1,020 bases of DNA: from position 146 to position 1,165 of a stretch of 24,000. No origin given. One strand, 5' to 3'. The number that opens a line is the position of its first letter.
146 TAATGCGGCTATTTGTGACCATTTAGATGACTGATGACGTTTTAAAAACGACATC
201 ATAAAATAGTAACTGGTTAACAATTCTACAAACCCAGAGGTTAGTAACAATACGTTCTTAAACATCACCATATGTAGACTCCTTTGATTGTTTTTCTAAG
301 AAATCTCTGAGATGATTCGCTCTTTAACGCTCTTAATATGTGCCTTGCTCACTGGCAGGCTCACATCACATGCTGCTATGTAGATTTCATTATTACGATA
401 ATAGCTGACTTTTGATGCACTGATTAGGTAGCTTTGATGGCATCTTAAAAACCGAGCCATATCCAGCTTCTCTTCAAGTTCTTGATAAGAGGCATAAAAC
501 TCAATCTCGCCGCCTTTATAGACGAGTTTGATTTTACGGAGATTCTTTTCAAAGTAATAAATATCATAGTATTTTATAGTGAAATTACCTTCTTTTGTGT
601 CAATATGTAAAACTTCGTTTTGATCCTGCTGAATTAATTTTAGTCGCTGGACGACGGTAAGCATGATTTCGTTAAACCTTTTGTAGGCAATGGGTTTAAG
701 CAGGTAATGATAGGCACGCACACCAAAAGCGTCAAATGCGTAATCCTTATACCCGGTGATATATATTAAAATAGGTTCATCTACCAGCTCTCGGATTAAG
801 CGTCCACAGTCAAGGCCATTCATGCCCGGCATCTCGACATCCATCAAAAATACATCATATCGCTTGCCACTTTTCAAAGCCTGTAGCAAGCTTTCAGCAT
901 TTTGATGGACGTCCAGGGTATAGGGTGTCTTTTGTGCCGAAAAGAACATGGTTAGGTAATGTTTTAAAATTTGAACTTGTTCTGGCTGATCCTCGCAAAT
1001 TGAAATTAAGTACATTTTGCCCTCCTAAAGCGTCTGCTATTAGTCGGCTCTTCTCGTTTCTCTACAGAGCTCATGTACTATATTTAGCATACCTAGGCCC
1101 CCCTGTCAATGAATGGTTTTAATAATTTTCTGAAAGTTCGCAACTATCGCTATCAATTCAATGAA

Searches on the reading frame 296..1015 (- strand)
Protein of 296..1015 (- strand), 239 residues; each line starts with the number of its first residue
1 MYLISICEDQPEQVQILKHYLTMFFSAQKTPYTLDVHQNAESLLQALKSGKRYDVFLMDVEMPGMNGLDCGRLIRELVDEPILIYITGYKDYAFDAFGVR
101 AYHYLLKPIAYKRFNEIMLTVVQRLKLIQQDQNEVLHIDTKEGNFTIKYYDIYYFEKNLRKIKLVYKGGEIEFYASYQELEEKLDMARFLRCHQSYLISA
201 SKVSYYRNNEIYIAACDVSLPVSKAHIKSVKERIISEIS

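Call 6: search_protein_families(library=pfam, proteins=[window:296-1015:-], max_evalue=0.01)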
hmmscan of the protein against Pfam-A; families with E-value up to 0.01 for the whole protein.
window:296-1015:- (239 aa): 2 families
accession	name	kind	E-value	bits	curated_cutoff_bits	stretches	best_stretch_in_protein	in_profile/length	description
PF04397.21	LytTR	-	1.9e-17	63.7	22.6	1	145-234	4-97/98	LytTr DNA-binding domain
PF00072.30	Response_reg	-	1.1e-15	58.2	30.2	1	4-114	1-106/111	Response regulator receiver domain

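Call 7: search_protein_families(library=ncbifam, proteins=[window:296-1015:-], max_evalue=0.01)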
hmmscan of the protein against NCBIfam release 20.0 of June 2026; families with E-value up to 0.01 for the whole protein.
window:296-1015:- (239 aa): 62 families (the best 25 are shown)
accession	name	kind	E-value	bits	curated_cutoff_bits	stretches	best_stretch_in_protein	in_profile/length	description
NF008677.0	PRK11697.1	equivalog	5e-21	75.2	246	1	39-234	35-235/238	two-component system response regulator BtsR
NF010684.1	PRK14084.1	equivalog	4.3e-16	59.4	375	1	35-234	30-252/254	response regulator transcription factor LytR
NF046049.1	quorum_RR_AgrA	equivalog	6.7e-14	52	400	1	4-206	3-213/238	quorum-sensing response regulator AgrA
NF051850.1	RespRegRprY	equivalog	1.2e-09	38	370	1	4-139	7-137/234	response regulator transcription factor RprY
NF007982.1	PRK10710.1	equivalog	9.2e-09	35.2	380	1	3-151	9-151/235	envelope stress response regulator BaeR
NF008469.0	PRK11361.1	equivalog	1.1e-08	34.2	714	1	17-137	16-131/461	acetoacetate metabolism transcriptional regulator AtoC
NF052313.1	T9SS_RR_PorX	equivalog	1.6e-08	33.8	300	1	14-129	10-123/513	T9SS response regulator signal transducer PorX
NF053854.1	RespRegPhoBBctds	equivalog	2.2e-08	33.7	270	1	7-139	4-141/225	two-component system response regulator PhoB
TIGR01818.1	ntrC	equivalog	2.6e-08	33.1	558.6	1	29-134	20-122/463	nitrogen regulation protein NR(I)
NF006900.1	PRK09390.1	equivalog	1.1e-07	31.6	255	1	28-138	25-136/203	response regulator FixJ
TIGR02875.1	spore_0_A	equivalog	2.2e-07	30.4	200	1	4-142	5-143/262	sporulation transcription factor Spo0A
NF008296.0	PRK11083.1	equivalog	5e-07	29.4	273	1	22-159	18-152/228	two-component system response regulator CreB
NF052596.1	RR_EAL_PvrR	equivalog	5e-07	28.7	580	1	3-87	5-83/398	response regulator cyclic di-GMP phosphodiesterase PvrR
NF041209.1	resp_regPieR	equivalog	5.1e-07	29.5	450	1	19-175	14-159/231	two component system response regulator PieR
NF045944.1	ResRegRpaBCyano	equivalog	6.4e-07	29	330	1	9-137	5-132/229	response regulator transcription factor RpaB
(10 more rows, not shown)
